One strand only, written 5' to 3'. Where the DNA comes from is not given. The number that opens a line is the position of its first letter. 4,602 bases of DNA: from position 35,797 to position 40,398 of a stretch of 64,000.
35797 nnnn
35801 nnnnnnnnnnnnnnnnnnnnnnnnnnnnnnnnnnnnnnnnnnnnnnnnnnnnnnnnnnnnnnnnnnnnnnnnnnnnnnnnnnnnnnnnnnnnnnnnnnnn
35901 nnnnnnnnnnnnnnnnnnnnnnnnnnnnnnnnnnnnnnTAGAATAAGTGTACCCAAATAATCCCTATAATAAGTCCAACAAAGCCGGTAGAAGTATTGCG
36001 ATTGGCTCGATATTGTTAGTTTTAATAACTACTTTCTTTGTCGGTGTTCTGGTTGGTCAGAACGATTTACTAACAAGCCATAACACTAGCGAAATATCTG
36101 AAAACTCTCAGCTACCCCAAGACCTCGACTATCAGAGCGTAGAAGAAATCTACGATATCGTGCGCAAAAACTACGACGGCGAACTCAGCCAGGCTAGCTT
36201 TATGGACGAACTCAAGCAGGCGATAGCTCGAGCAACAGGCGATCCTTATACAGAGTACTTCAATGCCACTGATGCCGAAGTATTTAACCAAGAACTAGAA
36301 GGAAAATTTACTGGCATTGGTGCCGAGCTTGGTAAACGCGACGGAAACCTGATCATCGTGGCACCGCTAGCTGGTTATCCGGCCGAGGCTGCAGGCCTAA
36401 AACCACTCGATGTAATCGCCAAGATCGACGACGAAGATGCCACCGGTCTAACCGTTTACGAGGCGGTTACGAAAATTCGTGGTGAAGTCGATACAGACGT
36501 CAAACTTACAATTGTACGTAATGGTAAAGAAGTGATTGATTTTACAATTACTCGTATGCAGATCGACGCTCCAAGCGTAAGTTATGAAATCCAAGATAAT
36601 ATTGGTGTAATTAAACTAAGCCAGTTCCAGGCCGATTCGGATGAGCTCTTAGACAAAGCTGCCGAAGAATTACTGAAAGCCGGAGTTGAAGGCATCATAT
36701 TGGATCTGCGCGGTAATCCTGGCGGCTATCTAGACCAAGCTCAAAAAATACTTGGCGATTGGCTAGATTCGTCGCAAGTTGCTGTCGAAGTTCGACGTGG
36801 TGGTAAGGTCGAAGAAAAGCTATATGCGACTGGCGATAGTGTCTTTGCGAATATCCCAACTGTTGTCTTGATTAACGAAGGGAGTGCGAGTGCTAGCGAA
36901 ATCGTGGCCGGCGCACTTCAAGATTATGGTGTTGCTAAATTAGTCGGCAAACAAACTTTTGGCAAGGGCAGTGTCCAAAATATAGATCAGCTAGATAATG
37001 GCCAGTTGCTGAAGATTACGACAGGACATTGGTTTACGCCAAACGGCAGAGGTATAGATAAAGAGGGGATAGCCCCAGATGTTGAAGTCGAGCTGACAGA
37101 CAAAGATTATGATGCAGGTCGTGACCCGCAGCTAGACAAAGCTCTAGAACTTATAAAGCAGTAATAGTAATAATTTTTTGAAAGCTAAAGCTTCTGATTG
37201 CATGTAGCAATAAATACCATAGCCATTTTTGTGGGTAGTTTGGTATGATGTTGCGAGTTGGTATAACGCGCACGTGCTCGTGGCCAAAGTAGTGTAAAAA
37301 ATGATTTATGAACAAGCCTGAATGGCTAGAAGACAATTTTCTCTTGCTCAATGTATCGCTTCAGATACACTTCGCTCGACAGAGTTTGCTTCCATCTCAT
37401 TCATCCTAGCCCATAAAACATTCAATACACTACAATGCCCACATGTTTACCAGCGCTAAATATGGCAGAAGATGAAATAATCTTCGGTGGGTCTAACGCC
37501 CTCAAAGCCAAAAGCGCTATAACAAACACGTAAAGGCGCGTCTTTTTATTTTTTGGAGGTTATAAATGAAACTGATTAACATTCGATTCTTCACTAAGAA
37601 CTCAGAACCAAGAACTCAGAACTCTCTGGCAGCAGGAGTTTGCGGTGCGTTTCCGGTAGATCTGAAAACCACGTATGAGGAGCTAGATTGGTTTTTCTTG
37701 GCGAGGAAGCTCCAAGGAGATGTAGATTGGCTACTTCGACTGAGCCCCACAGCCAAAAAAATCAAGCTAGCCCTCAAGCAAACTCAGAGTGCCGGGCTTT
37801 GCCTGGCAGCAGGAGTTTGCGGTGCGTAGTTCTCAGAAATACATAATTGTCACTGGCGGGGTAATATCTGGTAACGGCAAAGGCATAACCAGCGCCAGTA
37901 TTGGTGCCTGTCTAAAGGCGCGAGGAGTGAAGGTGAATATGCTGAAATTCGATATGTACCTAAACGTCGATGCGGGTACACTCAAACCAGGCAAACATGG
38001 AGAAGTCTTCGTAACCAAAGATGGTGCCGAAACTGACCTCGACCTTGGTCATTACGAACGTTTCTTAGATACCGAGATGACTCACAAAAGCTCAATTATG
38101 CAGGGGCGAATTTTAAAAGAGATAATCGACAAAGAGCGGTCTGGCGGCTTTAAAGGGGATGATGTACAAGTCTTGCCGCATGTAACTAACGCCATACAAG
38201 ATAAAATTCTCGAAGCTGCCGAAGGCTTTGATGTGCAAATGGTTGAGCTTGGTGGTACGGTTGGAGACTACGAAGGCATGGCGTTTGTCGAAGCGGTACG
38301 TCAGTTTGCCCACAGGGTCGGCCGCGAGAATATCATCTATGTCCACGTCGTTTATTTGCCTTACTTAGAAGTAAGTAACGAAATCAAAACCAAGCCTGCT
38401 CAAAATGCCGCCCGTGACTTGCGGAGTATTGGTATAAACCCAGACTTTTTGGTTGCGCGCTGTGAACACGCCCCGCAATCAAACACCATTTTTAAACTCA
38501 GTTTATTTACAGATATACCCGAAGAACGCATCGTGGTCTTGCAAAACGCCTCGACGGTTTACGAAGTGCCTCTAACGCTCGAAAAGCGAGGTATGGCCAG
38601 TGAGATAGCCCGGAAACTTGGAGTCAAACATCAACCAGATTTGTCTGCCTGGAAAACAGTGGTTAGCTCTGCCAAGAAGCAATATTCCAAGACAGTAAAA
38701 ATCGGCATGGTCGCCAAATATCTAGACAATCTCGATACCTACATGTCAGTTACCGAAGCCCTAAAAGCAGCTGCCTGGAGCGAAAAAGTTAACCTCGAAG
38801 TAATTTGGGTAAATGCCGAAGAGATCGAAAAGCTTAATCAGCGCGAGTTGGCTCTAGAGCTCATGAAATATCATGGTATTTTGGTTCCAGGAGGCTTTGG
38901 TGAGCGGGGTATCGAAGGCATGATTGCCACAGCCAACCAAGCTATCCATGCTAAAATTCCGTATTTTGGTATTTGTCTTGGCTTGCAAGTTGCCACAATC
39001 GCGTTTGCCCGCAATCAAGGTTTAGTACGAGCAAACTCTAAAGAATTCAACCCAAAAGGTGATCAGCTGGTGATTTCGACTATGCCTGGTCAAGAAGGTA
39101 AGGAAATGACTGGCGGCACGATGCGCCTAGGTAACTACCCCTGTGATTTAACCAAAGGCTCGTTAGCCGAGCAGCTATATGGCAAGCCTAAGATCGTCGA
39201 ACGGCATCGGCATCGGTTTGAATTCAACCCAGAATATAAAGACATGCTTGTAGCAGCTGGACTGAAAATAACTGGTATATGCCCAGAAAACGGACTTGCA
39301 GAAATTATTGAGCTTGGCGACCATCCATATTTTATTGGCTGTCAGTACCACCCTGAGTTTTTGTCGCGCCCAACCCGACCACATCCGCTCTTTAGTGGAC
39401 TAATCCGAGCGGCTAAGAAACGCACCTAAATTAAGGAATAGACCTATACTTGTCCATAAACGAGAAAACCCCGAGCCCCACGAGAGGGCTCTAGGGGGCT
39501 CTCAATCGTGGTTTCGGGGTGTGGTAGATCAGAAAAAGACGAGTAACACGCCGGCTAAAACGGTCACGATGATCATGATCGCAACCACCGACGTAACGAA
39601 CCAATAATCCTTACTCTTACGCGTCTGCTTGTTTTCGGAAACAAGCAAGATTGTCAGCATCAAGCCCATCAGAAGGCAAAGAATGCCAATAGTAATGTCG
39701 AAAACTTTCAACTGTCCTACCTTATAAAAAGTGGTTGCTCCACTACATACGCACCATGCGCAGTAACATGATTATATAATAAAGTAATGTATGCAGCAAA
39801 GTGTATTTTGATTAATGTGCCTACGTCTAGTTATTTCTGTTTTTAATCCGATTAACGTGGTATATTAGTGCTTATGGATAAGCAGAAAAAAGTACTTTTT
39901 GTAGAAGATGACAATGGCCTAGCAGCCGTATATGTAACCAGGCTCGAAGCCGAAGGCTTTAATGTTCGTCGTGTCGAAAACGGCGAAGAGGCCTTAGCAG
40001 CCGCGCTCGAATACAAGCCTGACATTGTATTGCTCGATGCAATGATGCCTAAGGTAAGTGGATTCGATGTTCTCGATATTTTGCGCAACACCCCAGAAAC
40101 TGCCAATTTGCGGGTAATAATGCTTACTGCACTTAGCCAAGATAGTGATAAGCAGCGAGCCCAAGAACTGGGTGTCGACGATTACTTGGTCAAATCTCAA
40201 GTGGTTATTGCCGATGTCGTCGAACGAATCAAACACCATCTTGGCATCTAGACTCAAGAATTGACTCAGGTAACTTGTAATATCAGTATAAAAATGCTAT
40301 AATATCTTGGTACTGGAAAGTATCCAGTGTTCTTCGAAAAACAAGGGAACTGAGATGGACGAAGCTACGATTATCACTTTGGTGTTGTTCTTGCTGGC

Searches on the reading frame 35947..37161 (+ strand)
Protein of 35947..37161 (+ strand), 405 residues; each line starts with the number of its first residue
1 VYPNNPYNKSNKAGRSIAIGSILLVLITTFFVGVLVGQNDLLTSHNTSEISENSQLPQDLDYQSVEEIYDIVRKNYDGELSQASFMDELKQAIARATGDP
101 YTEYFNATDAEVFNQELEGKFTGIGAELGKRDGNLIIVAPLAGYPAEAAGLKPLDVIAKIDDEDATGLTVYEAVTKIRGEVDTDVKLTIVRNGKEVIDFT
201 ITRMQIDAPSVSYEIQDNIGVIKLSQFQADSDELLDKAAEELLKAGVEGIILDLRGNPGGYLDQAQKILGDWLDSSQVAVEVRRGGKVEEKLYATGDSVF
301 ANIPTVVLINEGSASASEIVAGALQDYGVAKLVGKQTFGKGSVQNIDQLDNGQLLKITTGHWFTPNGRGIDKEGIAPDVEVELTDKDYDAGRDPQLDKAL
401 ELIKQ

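Call 16: search_protein_families(library=pfam, proteins=[window:35947-37161:+], max_evalue=0.001)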
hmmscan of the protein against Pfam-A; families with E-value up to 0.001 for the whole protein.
window:35947-37161:+ (405 aa): 4 families
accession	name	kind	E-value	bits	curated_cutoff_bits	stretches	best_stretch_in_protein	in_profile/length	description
PF03572.23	Peptidase_S41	-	1.6e-51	174.6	24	1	218-381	1-165/165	Peptidase family S41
PF13180.12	PDZ_2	-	2.8e-09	37.6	27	1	123-195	2-73/80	PDZ domain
PF00595.29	PDZ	-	1.2e-06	29.3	23.2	1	125-189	13-80/81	PDZ domain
PF17820.7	PDZ_6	-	8.7e-06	25.8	27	1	137-191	2-54/54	PDZ domain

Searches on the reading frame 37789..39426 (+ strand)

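Call 16: search_protein_families(library=pfam, proteins=[window:37789-39426:+], max_evalue=0.001)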
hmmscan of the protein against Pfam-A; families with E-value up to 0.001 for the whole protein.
window:37789-39426:+ (546 aa): 3 families
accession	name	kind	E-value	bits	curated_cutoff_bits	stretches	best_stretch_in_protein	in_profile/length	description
PF06418.20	CTP_synth_N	-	4.3e-105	351.3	26.1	1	17-278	1-264/265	CTP synthase N-terminus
PF00117.34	GATase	-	2e-39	135.7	22.8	1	315-540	3-189/190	Glutamine amidotransferase class-I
PF07722.19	Peptidase_C26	-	5.3e-08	33.3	20.5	1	380-523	96-219/219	Peptidase C26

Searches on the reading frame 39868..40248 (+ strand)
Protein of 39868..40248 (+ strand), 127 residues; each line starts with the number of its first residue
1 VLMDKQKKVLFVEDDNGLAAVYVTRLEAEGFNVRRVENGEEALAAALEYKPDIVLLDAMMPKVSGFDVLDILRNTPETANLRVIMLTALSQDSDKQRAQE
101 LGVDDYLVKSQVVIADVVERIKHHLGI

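Call 16: search_protein_families(library=pfam, proteins=[window:39868-40248:+], max_evalue=0.001)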
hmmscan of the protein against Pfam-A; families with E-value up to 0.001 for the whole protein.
window:39868-40248:+ (127 aa): 1 family
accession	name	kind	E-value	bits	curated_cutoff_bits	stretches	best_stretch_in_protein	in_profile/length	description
PF00072.30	Response_reg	-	2e-23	83.1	30.2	1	9-110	1-100/111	Response regulator receiver domain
